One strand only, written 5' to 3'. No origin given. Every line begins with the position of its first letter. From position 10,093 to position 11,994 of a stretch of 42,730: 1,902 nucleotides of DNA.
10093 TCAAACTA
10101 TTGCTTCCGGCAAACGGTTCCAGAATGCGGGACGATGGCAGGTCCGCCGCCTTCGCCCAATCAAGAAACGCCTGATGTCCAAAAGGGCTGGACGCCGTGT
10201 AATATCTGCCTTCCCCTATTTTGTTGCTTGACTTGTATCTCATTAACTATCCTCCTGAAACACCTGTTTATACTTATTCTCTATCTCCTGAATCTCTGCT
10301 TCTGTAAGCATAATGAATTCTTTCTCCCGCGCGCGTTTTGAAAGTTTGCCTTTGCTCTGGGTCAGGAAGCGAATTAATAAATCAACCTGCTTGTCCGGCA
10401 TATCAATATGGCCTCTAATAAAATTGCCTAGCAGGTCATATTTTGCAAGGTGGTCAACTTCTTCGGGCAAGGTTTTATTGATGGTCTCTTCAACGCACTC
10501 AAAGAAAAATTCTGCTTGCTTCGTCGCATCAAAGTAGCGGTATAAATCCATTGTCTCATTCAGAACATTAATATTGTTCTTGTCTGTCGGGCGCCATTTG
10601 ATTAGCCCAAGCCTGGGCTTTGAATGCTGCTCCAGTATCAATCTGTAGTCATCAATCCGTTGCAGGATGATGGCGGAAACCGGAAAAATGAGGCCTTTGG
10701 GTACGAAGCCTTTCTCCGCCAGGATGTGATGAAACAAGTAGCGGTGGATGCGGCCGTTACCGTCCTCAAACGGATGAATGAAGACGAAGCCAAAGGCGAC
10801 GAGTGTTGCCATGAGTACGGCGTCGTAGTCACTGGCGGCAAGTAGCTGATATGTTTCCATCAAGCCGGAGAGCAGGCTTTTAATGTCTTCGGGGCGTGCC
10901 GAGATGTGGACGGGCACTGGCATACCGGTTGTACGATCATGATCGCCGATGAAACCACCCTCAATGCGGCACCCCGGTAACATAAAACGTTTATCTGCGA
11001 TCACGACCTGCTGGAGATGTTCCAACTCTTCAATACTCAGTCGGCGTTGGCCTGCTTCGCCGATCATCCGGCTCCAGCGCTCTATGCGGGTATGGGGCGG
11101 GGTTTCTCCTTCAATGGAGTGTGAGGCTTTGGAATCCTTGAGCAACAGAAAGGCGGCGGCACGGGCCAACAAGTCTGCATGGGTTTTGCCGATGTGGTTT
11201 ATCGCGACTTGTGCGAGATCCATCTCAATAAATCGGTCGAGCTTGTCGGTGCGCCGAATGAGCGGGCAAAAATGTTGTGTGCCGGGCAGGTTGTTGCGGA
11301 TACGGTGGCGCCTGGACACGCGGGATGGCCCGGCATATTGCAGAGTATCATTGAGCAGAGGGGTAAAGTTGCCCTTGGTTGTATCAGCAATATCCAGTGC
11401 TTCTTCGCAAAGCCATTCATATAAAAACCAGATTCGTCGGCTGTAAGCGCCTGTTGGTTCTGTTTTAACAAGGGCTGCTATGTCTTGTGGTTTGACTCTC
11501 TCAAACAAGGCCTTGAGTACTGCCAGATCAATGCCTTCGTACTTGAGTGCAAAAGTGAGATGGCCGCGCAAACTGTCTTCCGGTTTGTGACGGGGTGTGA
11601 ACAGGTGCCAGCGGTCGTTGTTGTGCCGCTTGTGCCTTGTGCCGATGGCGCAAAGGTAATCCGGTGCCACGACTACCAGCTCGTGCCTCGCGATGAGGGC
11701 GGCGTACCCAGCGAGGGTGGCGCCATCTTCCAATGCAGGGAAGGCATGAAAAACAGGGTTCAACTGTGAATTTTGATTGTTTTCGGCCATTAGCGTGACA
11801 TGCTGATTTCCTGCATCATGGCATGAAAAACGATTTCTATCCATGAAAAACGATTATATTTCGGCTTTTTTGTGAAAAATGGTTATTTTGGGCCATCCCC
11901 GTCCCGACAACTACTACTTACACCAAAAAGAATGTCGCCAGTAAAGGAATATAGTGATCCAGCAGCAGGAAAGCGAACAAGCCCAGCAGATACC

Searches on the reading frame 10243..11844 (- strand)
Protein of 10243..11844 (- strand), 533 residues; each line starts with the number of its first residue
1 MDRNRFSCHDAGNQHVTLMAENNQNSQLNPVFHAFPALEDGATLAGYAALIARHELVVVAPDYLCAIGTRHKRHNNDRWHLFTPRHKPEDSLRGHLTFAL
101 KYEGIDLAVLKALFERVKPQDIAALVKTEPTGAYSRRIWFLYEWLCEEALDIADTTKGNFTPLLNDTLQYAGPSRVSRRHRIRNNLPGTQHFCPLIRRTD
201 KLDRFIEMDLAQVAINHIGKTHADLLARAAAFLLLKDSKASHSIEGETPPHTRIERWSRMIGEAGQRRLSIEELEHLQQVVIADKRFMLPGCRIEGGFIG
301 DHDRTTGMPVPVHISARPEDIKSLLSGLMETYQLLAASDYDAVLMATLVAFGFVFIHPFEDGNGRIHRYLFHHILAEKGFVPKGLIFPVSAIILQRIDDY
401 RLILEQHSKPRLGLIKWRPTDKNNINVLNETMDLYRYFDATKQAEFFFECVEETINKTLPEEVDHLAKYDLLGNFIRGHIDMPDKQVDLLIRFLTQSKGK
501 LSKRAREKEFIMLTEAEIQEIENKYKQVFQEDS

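Call 96: search_solved_structures(query=window:10243-11844:-, max_evalue=0.001)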
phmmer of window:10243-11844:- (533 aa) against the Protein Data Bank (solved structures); distinct sequences matched with E-value up to 0.001: 20.
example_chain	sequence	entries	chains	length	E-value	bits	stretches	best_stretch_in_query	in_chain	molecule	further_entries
6i7h_A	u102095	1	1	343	2e-07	33.5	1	302-383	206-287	Adenosine monophosphate-protein transferase FICD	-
6i7i_A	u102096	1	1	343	2.2e-07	33.3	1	302-383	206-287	Adenosine monophosphate-protein transferase FICD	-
9yz5_A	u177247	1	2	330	2.2e-07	33.3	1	302-383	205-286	Protein adenylyltransferase FICD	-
4u0s_A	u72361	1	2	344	2.4e-07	33.2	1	302-383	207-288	Adenosine monophosphate-protein transferase FICD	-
6i7g_A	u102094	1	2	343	2.4e-07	33.2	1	302-383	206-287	Adenosine monophosphate-protein transferase FICD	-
4u04_A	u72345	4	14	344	2.4e-07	33.2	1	302-383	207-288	Adenosine monophosphate-protein transferase FICD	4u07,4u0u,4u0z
6i7j_A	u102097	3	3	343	3.2e-07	32.8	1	303-383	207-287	Adenosine monophosphate-protein transferase FICD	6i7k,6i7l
6zmd_B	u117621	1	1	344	3.6e-07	32.6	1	303-382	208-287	Protein adenylyltransferase FICD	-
3cuc_A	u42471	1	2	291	1.4e-06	30.7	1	314-380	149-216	Protein of unknown function with a Fic domain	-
7b7z_A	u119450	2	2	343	7.8e-06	28.2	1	303-383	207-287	Protein adenylyltransferase FICD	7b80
7cb8_A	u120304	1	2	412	8.3e-06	28.1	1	316-396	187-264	Fic-domain containing protein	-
4rgl_A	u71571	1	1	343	9.9e-05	24.6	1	313-404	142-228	Filamentation induced by cAMP protein Fic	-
5jj6_A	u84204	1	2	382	0.00011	24.4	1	297-389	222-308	Adenosine monophosphate-protein transferase FICD homolog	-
5jj7_A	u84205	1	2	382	0.00011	24.4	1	297-389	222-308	Adenosine monophosphate-protein transferase FICD homolog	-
3eqx_A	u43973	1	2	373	0.00068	21.8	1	325-408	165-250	FIC DOMAIN CONTAINING TRANSCRIPTIONAL REGULATOR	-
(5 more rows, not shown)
